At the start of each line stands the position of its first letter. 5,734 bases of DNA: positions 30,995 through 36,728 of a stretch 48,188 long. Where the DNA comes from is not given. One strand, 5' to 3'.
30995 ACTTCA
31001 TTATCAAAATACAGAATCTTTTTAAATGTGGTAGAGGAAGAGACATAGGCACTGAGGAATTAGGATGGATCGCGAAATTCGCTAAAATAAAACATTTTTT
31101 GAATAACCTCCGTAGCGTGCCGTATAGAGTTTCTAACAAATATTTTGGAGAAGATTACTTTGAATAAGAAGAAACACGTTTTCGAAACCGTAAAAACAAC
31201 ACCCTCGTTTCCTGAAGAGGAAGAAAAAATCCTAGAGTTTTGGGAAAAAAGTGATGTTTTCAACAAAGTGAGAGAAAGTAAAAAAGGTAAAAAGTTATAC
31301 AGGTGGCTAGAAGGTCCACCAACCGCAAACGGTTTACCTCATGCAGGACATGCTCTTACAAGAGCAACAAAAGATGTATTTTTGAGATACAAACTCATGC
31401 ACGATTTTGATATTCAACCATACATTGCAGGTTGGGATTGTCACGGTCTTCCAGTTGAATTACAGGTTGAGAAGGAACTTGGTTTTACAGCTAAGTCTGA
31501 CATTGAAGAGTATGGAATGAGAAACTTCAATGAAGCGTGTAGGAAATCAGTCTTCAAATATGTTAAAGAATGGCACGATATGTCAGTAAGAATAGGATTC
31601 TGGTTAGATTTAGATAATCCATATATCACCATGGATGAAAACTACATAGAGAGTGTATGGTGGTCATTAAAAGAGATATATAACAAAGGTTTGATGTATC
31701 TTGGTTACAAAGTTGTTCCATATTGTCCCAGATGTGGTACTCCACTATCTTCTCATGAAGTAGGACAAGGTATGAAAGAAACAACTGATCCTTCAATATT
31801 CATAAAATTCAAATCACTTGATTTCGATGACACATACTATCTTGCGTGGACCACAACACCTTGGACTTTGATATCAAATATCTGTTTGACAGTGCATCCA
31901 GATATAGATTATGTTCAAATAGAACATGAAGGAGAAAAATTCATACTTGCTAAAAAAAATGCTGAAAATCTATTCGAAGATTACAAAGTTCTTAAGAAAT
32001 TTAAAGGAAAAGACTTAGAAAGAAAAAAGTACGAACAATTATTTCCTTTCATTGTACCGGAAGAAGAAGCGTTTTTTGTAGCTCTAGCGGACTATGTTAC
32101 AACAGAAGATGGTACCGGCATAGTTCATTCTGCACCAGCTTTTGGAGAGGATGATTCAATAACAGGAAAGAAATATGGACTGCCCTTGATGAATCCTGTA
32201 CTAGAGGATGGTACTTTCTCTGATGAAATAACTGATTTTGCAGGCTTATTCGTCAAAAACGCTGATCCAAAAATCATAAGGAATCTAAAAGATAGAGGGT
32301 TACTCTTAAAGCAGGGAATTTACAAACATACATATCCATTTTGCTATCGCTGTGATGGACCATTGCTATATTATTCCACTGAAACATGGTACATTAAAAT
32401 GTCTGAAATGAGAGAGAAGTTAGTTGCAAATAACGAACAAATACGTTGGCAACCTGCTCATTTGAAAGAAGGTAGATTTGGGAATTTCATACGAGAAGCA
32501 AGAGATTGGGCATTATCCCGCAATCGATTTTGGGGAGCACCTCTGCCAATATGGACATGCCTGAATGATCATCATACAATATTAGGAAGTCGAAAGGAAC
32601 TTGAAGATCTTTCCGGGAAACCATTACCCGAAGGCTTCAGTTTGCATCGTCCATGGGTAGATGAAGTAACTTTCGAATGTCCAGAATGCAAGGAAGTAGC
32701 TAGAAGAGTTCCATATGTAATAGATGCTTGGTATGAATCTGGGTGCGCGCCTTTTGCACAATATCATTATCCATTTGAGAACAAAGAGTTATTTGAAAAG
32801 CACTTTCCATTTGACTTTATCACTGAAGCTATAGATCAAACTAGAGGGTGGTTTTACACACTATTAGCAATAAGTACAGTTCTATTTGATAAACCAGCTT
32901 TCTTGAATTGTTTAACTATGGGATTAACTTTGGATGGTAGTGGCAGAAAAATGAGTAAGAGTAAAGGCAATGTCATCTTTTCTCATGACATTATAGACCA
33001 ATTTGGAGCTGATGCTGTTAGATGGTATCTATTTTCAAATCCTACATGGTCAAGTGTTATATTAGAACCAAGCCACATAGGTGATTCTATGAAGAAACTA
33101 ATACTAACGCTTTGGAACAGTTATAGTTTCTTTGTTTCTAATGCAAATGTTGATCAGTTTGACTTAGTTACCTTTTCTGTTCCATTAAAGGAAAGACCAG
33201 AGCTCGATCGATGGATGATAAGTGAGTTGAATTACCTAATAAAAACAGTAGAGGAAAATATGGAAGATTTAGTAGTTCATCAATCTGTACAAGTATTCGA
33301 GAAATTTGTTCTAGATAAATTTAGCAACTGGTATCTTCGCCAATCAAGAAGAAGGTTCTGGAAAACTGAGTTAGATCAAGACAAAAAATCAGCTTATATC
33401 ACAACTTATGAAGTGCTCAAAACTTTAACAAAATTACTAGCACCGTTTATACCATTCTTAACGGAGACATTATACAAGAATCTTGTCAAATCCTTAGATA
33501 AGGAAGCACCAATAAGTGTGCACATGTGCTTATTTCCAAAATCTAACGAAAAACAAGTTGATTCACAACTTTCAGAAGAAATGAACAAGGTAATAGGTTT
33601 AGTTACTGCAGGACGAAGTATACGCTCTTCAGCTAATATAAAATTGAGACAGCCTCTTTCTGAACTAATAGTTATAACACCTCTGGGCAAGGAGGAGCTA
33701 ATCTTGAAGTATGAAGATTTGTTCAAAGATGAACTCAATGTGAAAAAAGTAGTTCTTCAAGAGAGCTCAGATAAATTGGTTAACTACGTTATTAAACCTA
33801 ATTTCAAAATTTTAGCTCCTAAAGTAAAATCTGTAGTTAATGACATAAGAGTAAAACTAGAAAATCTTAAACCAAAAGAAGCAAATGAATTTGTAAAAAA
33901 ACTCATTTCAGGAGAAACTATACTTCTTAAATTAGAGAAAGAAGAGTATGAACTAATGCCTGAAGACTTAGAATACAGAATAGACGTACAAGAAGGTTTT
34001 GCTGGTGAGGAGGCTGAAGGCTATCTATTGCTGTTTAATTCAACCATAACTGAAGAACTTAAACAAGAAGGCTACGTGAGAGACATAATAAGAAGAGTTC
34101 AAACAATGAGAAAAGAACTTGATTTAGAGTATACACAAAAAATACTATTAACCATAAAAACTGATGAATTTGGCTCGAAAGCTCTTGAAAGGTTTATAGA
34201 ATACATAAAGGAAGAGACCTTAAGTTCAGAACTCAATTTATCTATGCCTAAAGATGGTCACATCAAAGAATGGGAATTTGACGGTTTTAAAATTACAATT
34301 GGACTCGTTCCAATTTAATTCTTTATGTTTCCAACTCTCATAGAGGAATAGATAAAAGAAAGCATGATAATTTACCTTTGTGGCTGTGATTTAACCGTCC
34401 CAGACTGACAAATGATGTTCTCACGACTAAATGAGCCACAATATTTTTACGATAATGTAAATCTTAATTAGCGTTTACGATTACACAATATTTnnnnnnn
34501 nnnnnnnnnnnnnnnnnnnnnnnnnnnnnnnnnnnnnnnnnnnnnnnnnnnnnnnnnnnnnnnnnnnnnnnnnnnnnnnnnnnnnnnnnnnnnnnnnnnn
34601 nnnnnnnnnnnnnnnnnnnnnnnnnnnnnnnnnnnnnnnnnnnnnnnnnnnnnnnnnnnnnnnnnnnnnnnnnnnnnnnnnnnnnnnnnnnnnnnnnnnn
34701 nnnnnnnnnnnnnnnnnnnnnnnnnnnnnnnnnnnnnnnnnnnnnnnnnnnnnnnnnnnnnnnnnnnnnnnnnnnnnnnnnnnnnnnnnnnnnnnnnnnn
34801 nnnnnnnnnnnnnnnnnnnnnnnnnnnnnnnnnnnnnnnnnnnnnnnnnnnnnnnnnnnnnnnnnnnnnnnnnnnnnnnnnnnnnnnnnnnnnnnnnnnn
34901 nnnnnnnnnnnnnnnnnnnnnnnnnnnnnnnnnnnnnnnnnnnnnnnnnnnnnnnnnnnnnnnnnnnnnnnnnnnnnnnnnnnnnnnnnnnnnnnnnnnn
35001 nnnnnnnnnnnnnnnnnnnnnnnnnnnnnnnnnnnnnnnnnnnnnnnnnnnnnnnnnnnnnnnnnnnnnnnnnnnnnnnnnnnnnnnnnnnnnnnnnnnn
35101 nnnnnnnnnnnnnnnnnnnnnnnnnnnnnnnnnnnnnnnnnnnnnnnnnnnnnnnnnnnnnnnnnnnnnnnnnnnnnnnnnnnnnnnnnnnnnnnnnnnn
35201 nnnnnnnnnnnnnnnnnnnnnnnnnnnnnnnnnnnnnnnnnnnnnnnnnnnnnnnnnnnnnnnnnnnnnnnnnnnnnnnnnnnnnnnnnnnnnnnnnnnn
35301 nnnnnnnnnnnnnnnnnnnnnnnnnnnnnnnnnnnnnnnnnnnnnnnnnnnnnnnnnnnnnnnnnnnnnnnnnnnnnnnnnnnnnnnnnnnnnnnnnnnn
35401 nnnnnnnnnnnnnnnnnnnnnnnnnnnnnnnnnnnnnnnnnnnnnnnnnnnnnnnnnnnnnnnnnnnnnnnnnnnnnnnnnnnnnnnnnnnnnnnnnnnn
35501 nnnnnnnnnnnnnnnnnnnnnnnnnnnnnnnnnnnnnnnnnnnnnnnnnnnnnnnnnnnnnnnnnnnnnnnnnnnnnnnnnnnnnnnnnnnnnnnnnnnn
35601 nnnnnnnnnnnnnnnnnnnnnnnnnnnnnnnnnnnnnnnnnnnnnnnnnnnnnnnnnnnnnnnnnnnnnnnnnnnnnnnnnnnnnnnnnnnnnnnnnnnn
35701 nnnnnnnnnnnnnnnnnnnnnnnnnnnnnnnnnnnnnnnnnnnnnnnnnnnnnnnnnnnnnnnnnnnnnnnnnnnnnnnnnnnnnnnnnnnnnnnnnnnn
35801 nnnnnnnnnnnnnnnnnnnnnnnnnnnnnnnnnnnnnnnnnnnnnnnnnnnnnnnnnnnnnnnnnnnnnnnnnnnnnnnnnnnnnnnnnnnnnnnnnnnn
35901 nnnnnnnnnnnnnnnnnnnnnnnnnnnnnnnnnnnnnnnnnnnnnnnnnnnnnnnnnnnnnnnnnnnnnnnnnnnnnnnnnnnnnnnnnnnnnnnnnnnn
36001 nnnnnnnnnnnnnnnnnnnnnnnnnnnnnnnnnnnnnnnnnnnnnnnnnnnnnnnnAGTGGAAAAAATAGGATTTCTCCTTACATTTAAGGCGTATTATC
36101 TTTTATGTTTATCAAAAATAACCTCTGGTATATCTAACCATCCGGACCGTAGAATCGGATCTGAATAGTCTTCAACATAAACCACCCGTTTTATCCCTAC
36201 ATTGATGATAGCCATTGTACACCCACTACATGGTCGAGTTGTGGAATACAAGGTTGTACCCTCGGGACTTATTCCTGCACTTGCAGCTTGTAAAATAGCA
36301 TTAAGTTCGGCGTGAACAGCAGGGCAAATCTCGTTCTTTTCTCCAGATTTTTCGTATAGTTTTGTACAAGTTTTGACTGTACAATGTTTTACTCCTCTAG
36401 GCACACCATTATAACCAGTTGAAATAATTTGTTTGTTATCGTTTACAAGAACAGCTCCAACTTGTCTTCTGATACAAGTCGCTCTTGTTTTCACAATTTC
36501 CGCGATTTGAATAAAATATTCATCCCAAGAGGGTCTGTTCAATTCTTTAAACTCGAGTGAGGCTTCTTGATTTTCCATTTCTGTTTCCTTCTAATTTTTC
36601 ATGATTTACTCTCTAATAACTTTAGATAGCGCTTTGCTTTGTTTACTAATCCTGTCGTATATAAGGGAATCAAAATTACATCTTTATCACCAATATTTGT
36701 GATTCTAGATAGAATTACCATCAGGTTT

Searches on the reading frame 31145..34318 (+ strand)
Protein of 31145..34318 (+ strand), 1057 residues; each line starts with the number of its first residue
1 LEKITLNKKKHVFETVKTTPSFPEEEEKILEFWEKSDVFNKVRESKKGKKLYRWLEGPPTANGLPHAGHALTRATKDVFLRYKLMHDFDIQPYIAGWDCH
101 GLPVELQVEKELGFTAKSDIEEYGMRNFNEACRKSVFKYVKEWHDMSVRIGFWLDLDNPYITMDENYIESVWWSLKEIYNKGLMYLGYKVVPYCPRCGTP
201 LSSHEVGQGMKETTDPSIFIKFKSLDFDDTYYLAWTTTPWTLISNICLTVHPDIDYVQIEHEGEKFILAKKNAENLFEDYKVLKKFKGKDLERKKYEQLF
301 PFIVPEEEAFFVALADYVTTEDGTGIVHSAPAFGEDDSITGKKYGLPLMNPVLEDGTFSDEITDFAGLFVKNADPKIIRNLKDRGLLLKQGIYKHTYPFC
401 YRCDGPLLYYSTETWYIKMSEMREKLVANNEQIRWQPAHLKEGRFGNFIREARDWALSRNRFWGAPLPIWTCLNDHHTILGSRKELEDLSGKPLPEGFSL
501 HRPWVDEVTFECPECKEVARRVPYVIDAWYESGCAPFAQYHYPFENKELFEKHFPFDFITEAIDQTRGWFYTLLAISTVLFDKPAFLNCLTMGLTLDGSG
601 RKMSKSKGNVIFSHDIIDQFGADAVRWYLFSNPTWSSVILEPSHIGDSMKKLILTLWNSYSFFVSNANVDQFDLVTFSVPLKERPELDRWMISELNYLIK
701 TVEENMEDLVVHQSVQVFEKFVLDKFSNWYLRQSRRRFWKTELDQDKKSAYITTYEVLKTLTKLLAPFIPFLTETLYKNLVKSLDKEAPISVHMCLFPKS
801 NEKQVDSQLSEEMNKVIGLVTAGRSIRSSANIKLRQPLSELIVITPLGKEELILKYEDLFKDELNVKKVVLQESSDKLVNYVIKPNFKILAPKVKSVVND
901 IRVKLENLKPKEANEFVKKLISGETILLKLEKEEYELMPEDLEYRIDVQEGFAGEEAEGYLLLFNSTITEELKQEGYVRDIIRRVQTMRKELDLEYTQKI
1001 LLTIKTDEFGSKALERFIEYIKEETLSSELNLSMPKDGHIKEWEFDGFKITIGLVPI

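Call 9: search_protein_families(library=pfam, proteins=[window:31145-34318:+], max_evalue=0.001)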
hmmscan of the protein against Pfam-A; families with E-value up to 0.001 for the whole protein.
window:31145-34318:+ (1057 aa): 5 families
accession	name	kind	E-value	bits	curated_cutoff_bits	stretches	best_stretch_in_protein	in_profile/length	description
PF00133.28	tRNA-synt_1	-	2e-117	392.9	22.7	1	28-634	1-407/414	tRNA synthetases class I (I, L, M and V)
PF19302.4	DUF5915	-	9e-40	136.7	27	1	857-1053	1-191/195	Domain of unknown function (DUF5915)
PF08264.19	Anticodon_1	-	2.6e-32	112.2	25.1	1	688-840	1-146/148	Anticodon-binding domain of tRNA ligase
PF09334.17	tRNA-synt_1g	-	9.5e-18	64.6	20.1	2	61-125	10-72/391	tRNA synthetases class I (M)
PF01406.26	tRNA-synt_1e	-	7.9e-05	22.6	27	0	596-632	247-283/301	tRNA synthetases class I (C) catalytic domain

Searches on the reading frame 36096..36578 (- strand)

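Call 9: search_protein_families(library=pfam, proteins=[window:36096-36578:-], max_evalue=0.001)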
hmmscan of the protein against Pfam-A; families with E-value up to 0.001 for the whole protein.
window:36096-36578:- (160 aa): 3 families
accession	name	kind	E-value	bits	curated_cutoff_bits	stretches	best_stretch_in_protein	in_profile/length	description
PF00383.29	dCMP_cyt_deam_1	-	5.4e-27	94.1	25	1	17-135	2-101/102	Cytidine and deoxycytidylate deaminase zinc-binding region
PF14437.12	MafB19-deam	-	6.5e-19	68.7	27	1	17-139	2-104/142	MafB19-like deaminase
PF14439.12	Bd3614-deam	-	1.8e-06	28.3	38.5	1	72-139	19-93/113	Bd3614-like deaminase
